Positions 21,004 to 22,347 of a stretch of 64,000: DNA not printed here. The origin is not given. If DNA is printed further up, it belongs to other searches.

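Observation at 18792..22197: Translationally coupled operon: radical SAM/SPASM, GT-C membrane glycosyltransferase and Zn-ribbon SAM methyltransferase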

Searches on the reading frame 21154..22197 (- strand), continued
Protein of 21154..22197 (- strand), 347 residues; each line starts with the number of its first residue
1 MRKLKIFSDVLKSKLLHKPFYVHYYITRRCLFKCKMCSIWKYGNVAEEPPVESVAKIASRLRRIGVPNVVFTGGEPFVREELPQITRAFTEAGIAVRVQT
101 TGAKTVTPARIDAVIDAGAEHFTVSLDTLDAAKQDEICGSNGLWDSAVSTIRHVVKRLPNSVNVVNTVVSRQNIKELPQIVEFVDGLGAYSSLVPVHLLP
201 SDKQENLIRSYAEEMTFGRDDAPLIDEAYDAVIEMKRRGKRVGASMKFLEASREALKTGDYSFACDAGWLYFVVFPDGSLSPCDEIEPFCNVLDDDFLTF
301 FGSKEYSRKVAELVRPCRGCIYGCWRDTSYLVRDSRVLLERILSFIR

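Call 47: search_protein_families(library=ncbifam, proteins=[L028:3449-4927:+, L014:678-2141:+, L050:9113-10036:+, L028:9088-12228:+], max_evalue=0.00001)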
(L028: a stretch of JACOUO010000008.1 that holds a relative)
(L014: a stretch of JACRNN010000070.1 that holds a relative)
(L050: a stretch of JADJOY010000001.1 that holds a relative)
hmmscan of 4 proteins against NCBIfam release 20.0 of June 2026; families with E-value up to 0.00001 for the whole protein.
L028:3449-4927:+ (492 aa): 21 families
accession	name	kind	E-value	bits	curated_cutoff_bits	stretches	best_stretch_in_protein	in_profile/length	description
TIGR02026.1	BchE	equivalog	2.5e-50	171.8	481.35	1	11-401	15-396/497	magnesium-protoporphyrin IX monomethyl ester anaerobic oxidative cyclase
TIGR03471.1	HpnJ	equivalog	3.1e-44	151.7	577.6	1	50-428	63-423/472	hopanoid biosynthesis associated radical SAM protein HpnJ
NF050148.1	rSAM_ApyD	equivalog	7.1e-40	137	750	1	44-391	61-393/645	RiPP biosynthesis radical SAM protein ApyD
NF033712.0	B12_rSAM_KedN5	subfamily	2.5e-31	108.6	700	1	18-356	17-359/624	KedN5 family methylcobalamin-dependent radical SAM C-methyltransferase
NF038361.1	rSAM_Sden_1168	equivalog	2.7e-30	105.5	575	1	51-397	134-479/560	Sden_1168 family B12-binding radical SAM P-methyltransferase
TIGR04367.1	HpnR_B12_rSAM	equivalog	2.5e-28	98.9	650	1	18-401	22-382/490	hopanoid C-3 methylase HpnR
TIGR04014.1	B12_SAM_MJ_0865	equivalog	3.5e-28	98.6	360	1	75-389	56-356/434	methyl-coenzyme M reductase glutamine C-methyltransferase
NF033070.1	rSAM_AprD4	equivalog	3.7e-28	98.6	500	1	153-401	161-400/456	AprD4 family radical SAM diol-dehydratase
TIGR04013.1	B12_SAM_MJ_1487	hypoth_equivalog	1.2e-27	96.7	251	1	48-405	34-369/382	TIGR04013 family B12-binding domain/radical SAM domain-containing protein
TIGR04072.2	rSAM_ladder_B12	equivalog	1.2e-26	93.4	360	1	14-400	12-381/443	lipid biosynthesis B12-binding/radical SAM protein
TIGR04479.1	bcpD_PhpK_rSAM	subfamily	5.1e-26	91.1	600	1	21-375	75-417/504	PhpK family radical SAM P-methyltransferase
TIGR03975.1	rSAM_ocin_1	subfamily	8.4e-24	84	281.85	1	48-364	119-427/606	RiPP maturation radical SAM C-methyltransferase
TIGR04295.1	B12_rSAM_oligo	hypoth_equivalog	5.5e-21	74.7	400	1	15-389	22-382/422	TIGR04295 family B12-binding domain-containing radical SAM protein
NF040542.1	rSAM_RCCLKC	equivalog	1.5e-18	67.2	450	1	12-368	7-351/423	arsinothricin biosynthesis radical SAM protein ArsL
TIGR04385.1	B12_rSAM_cofa1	equivalog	1.6e-17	63.9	450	1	18-366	20-363/438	B12 lower ligand biosynthesis radical SAM protein BzaD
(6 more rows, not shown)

L014:678-2141:+ (487 aa): 24 families
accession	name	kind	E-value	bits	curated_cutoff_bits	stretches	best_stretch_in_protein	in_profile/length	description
NF005548.0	PRK07208.1-4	equivalog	3.4e-122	408.5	389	1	4-476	3-475/488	hypothetical protein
NF005547.0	PRK07208.1-3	equivalog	5.8e-118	394.6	380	1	4-469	4-462/465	hypothetical protein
NF005545.0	PRK07208.1-1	equivalog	6.3e-95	318.4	451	1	3-480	6-491/504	hypothetical protein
NF005546.0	PRK07208.1-2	equivalog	2.8e-87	293.5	418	2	82-472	114-525/527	hypothetical protein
NF005549.0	PRK07208.1-5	equivalog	4.2e-61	207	587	2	93-465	126-527/534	hypothetical protein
NF005560.0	PRK07233.1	equivalog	2.6e-33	115.5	252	1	6-452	2-430/435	hypothetical protein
TIGR02734.1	crtI_fam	subfamily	1.4e-14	53.6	238.1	1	7-79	1-71/504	phytoene desaturase family protein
TIGR03467.1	HpnE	equivalog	1.6e-13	50.8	283.05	1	7-65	1-61/430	hydroxysqualene dehydroxylase HpnE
NF058655.1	CrtID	equivalog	7e-12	44.9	640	1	7-57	1-51/478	bifunctional phytoene desaturase/3,4-desaturase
TIGR02733.1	desat_CrtD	equivalog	5.5e-11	41.8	549.7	1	5-57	2-54/492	C-3',4' desaturase CrtD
TIGR00031.1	UDP-GALP_mutase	equivalog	2.5e-09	36.6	303.75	0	7-172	4-170/378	UDP-galactopyranose mutase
NF045637.1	carotdesatCrtDProt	equivalog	1.1e-08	34.1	580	1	7-56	1-50/485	1-hydroxycarotenoid 3,4-desaturase CrtD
NF008845.0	PRK11883.1-5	equivalog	2.3e-08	32.8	560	0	3-98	3-106/468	protoporphyrinogen oxidase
NF008841.0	PRK11883.1-1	equivalog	2.9e-08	33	517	1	4-79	3-81/453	protoporphyrinogen oxidase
NF009410.0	PRK12771.1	subfamily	3.2e-08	32.6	516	1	5-43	139-177/566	NAD(P)-binding protein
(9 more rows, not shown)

L050:9113-10036:+ (307 aa): 0 families

L028:9088-12228:+ (1046 aa): 0 families

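Call 53: search_protein_families(library=ncbifam, proteins=[L049:6079-7113:+, L047:961-2061:+, L048:10314-11270:+, L044:6973-7917:+, L041:7237-8007:+, L028:2435-3439:+, L003:6317-7000:+, L012:11827-12540:-], max_evalue=1e-10)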
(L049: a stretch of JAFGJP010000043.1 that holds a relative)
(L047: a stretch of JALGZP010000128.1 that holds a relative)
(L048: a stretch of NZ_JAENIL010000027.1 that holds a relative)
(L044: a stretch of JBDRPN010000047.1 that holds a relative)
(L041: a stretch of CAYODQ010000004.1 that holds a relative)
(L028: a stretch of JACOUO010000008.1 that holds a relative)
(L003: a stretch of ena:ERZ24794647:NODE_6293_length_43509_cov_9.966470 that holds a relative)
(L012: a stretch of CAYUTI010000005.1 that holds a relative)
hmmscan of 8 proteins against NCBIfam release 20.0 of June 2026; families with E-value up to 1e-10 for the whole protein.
L049:6079-7113:+ (344 aa): 3 families
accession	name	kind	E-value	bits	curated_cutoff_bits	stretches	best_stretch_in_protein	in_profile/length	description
NF047588.1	GlcsyltransPgfSStrep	equivalog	8.5e-58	196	500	1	22-330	3-304/308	glycosyltransferase PgfS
NF007986.1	PRK10714.1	equivalog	4.6e-37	127.7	529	1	22-335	8-315/316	undecaprenyl-phosphate 4-deoxy-4-formamido-L-arabinose transferase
NF007482.0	PRK10073.1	equivalog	4.2e-12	45.7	423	1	17-131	3-107/334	glycosyltransferase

L047:961-2061:+ (366 aa): 2 families
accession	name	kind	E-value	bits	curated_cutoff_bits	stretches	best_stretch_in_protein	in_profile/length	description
NF047588.1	GlcsyltransPgfSStrep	equivalog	9.5e-49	166.3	500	1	35-345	2-305/308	glycosyltransferase PgfS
NF007986.1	PRK10714.1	equivalog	2.2e-40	138.6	529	1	36-348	8-314/316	undecaprenyl-phosphate 4-deoxy-4-formamido-L-arabinose transferase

L048:10314-11270:+ (318 aa): 6 families
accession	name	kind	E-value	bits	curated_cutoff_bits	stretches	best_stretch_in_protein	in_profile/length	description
NF047588.1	GlcsyltransPgfSStrep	equivalog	1.1e-71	241.6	500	1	8-309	3-304/308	glycosyltransferase PgfS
NF007986.1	PRK10714.1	equivalog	4.2e-53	180.4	529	1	6-313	6-314/316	undecaprenyl-phosphate 4-deoxy-4-formamido-L-arabinose transferase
NF007482.0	PRK10073.1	equivalog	1e-15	57.6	423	1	1-111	1-107/334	glycosyltransferase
NF041875.1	EPS_EpsD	equivalog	1.2e-13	51.1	370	1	8-119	1-109/325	exopolysaccharide biosynthesis glycosyltransferase EpsD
TIGR04283.1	glyco_like_mftF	equivalog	1.1e-12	48.1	182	1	8-114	1-97/221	TIGR04283 family arsenosugar biosynthesis glycosyltransferase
TIGR03937.1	PgaC_IcaA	equivalog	1.3e-12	47.4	422.3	1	5-100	44-136/407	poly-beta-1,6-N-acetyl-D-glucosamine synthase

L044:6973-7917:+ (314 aa): 7 families
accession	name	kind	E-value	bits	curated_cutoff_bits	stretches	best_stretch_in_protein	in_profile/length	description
NF047588.1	GlcsyltransPgfSStrep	equivalog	1.7e-73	247.5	500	1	7-311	2-305/308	glycosyltransferase PgfS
NF007986.1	PRK10714.1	equivalog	3.9e-49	167.4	529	1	8-310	8-310/316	undecaprenyl-phosphate 4-deoxy-4-formamido-L-arabinose transferase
NF007482.0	PRK10073.1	equivalog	2.6e-14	53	423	1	3-119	3-113/334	glycosyltransferase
NF047683.1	TeichurnBiosyTuaG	equivalog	6.5e-14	52.2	400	1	1-103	1-98/252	teichuronic acid biosynthesis protein TuaG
TIGR03937.1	PgaC_IcaA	equivalog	1.8e-13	50.3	422.3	1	7-102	46-136/407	poly-beta-1,6-N-acetyl-D-glucosamine synthase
NF041875.1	EPS_EpsD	equivalog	2.2e-12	47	370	1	8-150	1-142/325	exopolysaccharide biosynthesis glycosyltransferase EpsD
TIGR04283.1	glyco_like_mftF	equivalog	1.4e-11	44.4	182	1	8-116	1-97/221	TIGR04283 family arsenosugar biosynthesis glycosyltransferase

L041:7237-8007:+ (256 aa): 8 families
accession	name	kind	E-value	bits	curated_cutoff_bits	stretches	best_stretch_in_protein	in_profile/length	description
NF007986.1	PRK10714.1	equivalog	2.8e-23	82.4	529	1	4-225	7-223/316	undecaprenyl-phosphate 4-deoxy-4-formamido-L-arabinose transferase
NF047588.1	GlcsyltransPgfSStrep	equivalog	5.5e-20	71.8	500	1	3-167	1-167/308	glycosyltransferase PgfS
TIGR03937.1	PgaC_IcaA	equivalog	2.9e-18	66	422.3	1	4-115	46-154/407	poly-beta-1,6-N-acetyl-D-glucosamine synthase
TIGR04182.1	glyco_TIGR04182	equivalog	4.9e-15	55.7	325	1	6-214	3-203/293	S-layer glycoprotein N-glycosyltransferase AglJ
NF007482.0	PRK10073.1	equivalog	9.1e-14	51.2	423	1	4-105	7-104/334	glycosyltransferase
NF058614.1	PPMAGASynPpgS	equivalog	1.6e-13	50.6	370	1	9-202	6-201/226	polyprenyl-phospho-N-acetylgalactosaminyl synthase PpgS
NF047683.1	TeichurnBiosyTuaG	equivalog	4.9e-12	46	400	1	4-107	7-107/252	teichuronic acid biosynthesis protein TuaG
NF050050.1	ProtGlycPglI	equivalog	5.9e-11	42.3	500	1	5-113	4-110/306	GalNAc(5)-diNAcBac-PP-undecaprenol beta-1,3-glucosyltransferase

L028:2435-3439:+ (334 aa): 9 families
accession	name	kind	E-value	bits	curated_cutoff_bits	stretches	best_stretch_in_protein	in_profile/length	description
NF007482.0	PRK10073.1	equivalog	2.3e-19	69.6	423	1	10-122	5-118/334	glycosyltransferase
TIGR04283.1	glyco_like_mftF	equivalog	2.3e-18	66.6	182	1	13-190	1-169/221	TIGR04283 family arsenosugar biosynthesis glycosyltransferase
TIGR03937.1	PgaC_IcaA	equivalog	6e-18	65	422.3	1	9-121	43-158/407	poly-beta-1,6-N-acetyl-D-glucosamine synthase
TIGR03965.1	mycofact_glyco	equivalog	1.2e-17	64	280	0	157-209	231-282/467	mycofactocin biosynthesis glycosyltransferase MftF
NF041875.1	EPS_EpsD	equivalog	1.8e-15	57.2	370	0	13-112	1-103/325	exopolysaccharide biosynthesis glycosyltransferase EpsD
NF041394.1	GtaseAglG_Halo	equivalog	4.2e-13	49.2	440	1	13-181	3-182/304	glucosyl-dolichyl phosphate glucuronosyltransferase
TIGR01556.1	rhamnosyltran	subfamily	1.3e-11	44.2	200.55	0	27-208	11-201/281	rhamnosyltransferase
NF047683.1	TeichurnBiosyTuaG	equivalog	2.3e-11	43.9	400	1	9-100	4-98/252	teichuronic acid biosynthesis protein TuaG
TIGR03111.1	glyc2_xrt_Gpos1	hypoth_equivalog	2.8e-11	42.9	363.95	1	9-128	47-171/439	TIGR03111 family XrtG-associated glycosyltransferase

L003:6317-7000:+ (227 aa): 12 families
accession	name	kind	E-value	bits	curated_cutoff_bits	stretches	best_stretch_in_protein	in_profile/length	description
TIGR04182.1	glyco_TIGR04182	equivalog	3.7e-32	111.9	325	1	3-223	2-217/293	S-layer glycoprotein N-glycosyltransferase AglJ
NF007986.1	PRK10714.1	equivalog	1.7e-20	73.3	529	1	2-200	7-203/316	undecaprenyl-phosphate 4-deoxy-4-formamido-L-arabinose transferase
NF047588.1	GlcsyltransPgfSStrep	equivalog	8.2e-19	67.9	500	1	1-166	1-167/308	glycosyltransferase PgfS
TIGR03937.1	PgaC_IcaA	equivalog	2.4e-18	66.3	422.3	1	2-105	46-152/407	poly-beta-1,6-N-acetyl-D-glucosamine synthase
NF041875.1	EPS_EpsD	equivalog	4.2e-18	65.8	370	1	3-113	1-114/325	exopolysaccharide biosynthesis glycosyltransferase EpsD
NF058614.1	PPMAGASynPpgS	equivalog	1.6e-17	63.7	370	1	5-196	4-195/226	polyprenyl-phospho-N-acetylgalactosaminyl synthase PpgS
NF007482.0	PRK10073.1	equivalog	1.7e-16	60.2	423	1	2-110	7-117/334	glycosyltransferase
TIGR04283.1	glyco_like_mftF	equivalog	1.1e-15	57.8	182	1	3-105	1-99/221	TIGR04283 family arsenosugar biosynthesis glycosyltransferase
NF041391.1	DPhHxTase_Halo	equivalog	1.2e-15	57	375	1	9-203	3-189/213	dolichyl-phosphate hexose transferase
NF047683.1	TeichurnBiosyTuaG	equivalog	3.4e-14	53.1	400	1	3-131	8-138/252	teichuronic acid biosynthesis protein TuaG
NF010496.0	PRK13915.1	equivalog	2.3e-13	49.9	262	1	2-104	32-143/307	glucosyl-3-phosphoglycerate synthase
TIGR03965.1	mycofact_glyco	equivalog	1.6e-11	43.8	280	1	3-93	76-169/467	mycofactocin biosynthesis glycosyltransferase MftF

L012:11827-12540:- (237 aa): 12 families
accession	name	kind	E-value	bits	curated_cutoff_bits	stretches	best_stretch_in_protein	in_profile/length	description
NF007986.1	PRK10714.1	equivalog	1.8e-48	165.2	529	1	2-214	8-224/316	undecaprenyl-phosphate 4-deoxy-4-formamido-L-arabinose transferase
NF047588.1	GlcsyltransPgfSStrep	equivalog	8.2e-42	143.5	500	1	2-205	3-210/308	glycosyltransferase PgfS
TIGR03937.1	PgaC_IcaA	equivalog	2.2e-19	69.7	422.3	1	1-107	46-152/407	poly-beta-1,6-N-acetyl-D-glucosamine synthase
NF041391.1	DPhHxTase_Halo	equivalog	8.4e-16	57.6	375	1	8-199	3-191/213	dolichyl-phosphate hexose transferase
NF041875.1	EPS_EpsD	equivalog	1.4e-14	54.3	370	1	2-111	1-110/325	exopolysaccharide biosynthesis glycosyltransferase EpsD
TIGR04283.1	glyco_like_mftF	equivalog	1e-13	51.4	182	1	2-105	1-96/221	TIGR04283 family arsenosugar biosynthesis glycosyltransferase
NF007482.0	PRK10073.1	equivalog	3.3e-13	49.4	423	1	2-103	8-108/334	glycosyltransferase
TIGR03965.1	mycofact_glyco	equivalog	6.6e-13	48.3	280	1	2-106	76-180/467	mycofactocin biosynthesis glycosyltransferase MftF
NF058614.1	PPMAGASynPpgS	equivalog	7.5e-13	48.4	370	1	4-164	4-167/226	polyprenyl-phospho-N-acetylgalactosaminyl synthase PpgS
TIGR04182.1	glyco_TIGR04182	equivalog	3e-12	46.6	325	1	2-167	2-164/293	S-layer glycoprotein N-glycosyltransferase AglJ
NF047683.1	TeichurnBiosyTuaG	equivalog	5.8e-12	45.8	400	1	2-98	8-104/252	teichuronic acid biosynthesis protein TuaG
NF045692.1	OglycostaseCruG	equivalog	2.6e-11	43.1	600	1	2-113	43-161/386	2'-O-glycosyltransferase CruG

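Call 64: search_protein_representatives(alignment_id=A1)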
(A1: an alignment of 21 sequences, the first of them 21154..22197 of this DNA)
Query: 21 sequences, 355 profile positions. Proteins with E-value up to 0.001 (for the whole library): 104746; up to 1e-10: 43579; up to 1e-30: 1465. The best 150 are listed.
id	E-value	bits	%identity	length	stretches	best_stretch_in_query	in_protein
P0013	4.9e-150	515.4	-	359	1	2-354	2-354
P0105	6.4e-143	492.0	-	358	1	1-352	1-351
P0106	1.3e-133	461.4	-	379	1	4-353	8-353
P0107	9.5e-120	415.8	-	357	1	4-351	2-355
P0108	1.8e-117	408.2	-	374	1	2-348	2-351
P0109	1.1e-115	402.4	-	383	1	3-347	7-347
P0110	1.8e-115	401.7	-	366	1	5-347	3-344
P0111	6.8e-113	393.2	-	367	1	4-348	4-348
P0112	9.9e-113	392.7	-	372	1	6-350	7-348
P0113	1.3e-112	392.3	-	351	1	3-347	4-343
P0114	9.8e-112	389.4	-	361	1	16-346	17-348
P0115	2.2e-111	388.2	-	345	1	5-347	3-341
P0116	5.8e-111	386.9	-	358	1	1-347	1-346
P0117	2.5e-108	378.2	-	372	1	5-351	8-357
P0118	1.8e-107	375.4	-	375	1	9-349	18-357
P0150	1.0e-89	317.0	-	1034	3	18-318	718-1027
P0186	5.6e-74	265.2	-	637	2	14-318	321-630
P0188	2.4e-72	259.8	-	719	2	22-327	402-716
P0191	1.3e-70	254.1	-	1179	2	16-327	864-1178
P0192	3.0e-69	249.7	-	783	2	17-320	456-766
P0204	8.8e-68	244.8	-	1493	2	17-318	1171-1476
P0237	6.5e-58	212.4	-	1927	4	18-336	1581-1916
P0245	3.3e-56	206.7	-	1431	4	17-306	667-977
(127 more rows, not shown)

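Call 65: search_protein_families(library=pfam, proteins=[P0150, P0191, P0204, P0237, P0186, P0188, P0192, P0245], max_evalue=0.00001)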
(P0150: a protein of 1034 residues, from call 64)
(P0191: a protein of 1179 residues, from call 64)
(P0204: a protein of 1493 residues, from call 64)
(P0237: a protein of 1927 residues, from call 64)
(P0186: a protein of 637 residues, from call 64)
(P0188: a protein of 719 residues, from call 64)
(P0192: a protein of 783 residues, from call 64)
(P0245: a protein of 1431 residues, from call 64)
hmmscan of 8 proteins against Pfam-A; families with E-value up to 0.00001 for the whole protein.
P0150 (1034 aa): 3 families
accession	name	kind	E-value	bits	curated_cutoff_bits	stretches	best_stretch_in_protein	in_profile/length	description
PF04055.27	Radical_SAM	-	1.2e-64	217.9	29.5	3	14-163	3-153/166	Radical SAM superfamily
PF13186.11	SPASM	-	5.5e-15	55.8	21.5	1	267-318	5-66/67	Iron-sulfur cluster-binding domain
PF13353.11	Fer4_12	-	7.4e-15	55.9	22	0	379-464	13-100/137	4Fe-4S single cluster domain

P0191 (1179 aa): 6 families
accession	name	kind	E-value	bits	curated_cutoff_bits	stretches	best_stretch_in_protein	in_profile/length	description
PF04055.27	Radical_SAM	-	3.7e-52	177.3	29.5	2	557-709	3-165/166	Radical SAM superfamily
PF00535.33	Glycos_transf_2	-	8e-26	91.4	23.3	1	14-182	1-165/168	Glycosyl transferase family 2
PF13186.11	SPASM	-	2.4e-16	60.2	21.5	2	776-837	1-67/67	Iron-sulfur cluster-binding domain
PF13353.11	Fer4_12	-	7.4e-13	49.4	22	1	558-666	12-124/137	4Fe-4S single cluster domain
PF13641.12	Glyco_tranf_2_3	-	5.8e-12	46.5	27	1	13-226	3-216/230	Glycosyltransferase like family 2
PF13632.12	Glyco_trans_2_3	-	4.3e-06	27.1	27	0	159-227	62-129/198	Glycosyl transferase family group 2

P0204 (1493 aa): 7 families
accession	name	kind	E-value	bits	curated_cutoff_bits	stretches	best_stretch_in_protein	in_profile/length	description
PF04055.27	Radical_SAM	-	2.2e-40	139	29.5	2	859-997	20-166/166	Radical SAM superfamily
PF00535.33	Glycos_transf_2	-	1.1e-30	107.2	23.3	1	6-176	1-167/168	Glycosyl transferase family 2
PF13641.12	Glyco_tranf_2_3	-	3.8e-16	60.3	27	1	3-218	1-213/230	Glycosyltransferase like family 2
PF13632.12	Glyco_trans_2_3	-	6.4e-10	39.6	27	1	84-223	1-133/198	Glycosyl transferase family group 2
PF13186.11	SPASM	-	4.8e-09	36.8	21.5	0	1063-1126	1-66/67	Iron-sulfur cluster-binding domain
PF10111.15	Glyco_tranf_2_2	-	1.4e-08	35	27.3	1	7-219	2-222/276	Glycosyltransferase like family 2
PF13353.11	Fer4_12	-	1.2e-07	32.5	22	0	859-944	28-115/137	4Fe-4S single cluster domain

P0237 (1927 aa): 4 families
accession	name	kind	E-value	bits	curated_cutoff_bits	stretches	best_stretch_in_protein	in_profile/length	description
PF04055.27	Radical_SAM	-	1.7e-64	217.4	29.5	4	1175-1345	3-166/166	Radical SAM superfamily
PF13186.11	SPASM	-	5e-34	116.8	21.5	3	871-923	1-56/67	Iron-sulfur cluster-binding domain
PF02310.24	B12-binding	-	4.7e-09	36.6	32.1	1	38-138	19-120/121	B12 binding domain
PF13353.11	Fer4_12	-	2e-08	35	22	0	525-607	13-90/137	4Fe-4S single cluster domain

P0186 (637 aa): 3 families
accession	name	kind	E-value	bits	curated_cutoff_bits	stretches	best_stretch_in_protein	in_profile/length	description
PF04055.27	Radical_SAM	-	6.4e-55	186.3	29.5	2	17-168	3-165/166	Radical SAM superfamily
PF13186.11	SPASM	-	1.7e-13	51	21.5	2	235-295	1-67/67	Iron-sulfur cluster-binding domain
PF13353.11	Fer4_12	-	1.2e-09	39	22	0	17-120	11-118/137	4Fe-4S single cluster domain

P0188 (719 aa): 2 families
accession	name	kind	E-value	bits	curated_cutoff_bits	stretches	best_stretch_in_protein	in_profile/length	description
PF04055.27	Radical_SAM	-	1.9e-47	162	29.5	2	405-565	2-166/166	Radical SAM superfamily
PF13186.11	SPASM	-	1.2e-14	54.8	21.5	2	302-357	1-66/67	Iron-sulfur cluster-binding domain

P0192 (783 aa): 3 families
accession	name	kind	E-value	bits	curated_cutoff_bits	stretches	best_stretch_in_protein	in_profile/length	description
PF04055.27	Radical_SAM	-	2.9e-47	161.4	29.5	2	140-293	3-164/166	Radical SAM superfamily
PF13186.11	SPASM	-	3.5e-14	53.3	21.5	1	361-425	1-67/67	Iron-sulfur cluster-binding domain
PF13353.11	Fer4_12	-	4e-09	37.3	22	0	140-241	11-116/137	4Fe-4S single cluster domain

P0245 (1431 aa): 3 families
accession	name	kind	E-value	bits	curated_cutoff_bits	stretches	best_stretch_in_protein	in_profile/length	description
PF04055.27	Radical_SAM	-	1.1e-48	166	29.5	3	676-818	3-139/166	Radical SAM superfamily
PF13186.11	SPASM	-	6.1e-33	113.4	21.5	2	383-434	1-57/67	Iron-sulfur cluster-binding domain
PF13353.11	Fer4_12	-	3.8e-10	40.6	22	0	34-117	13-90/137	4Fe-4S single cluster domain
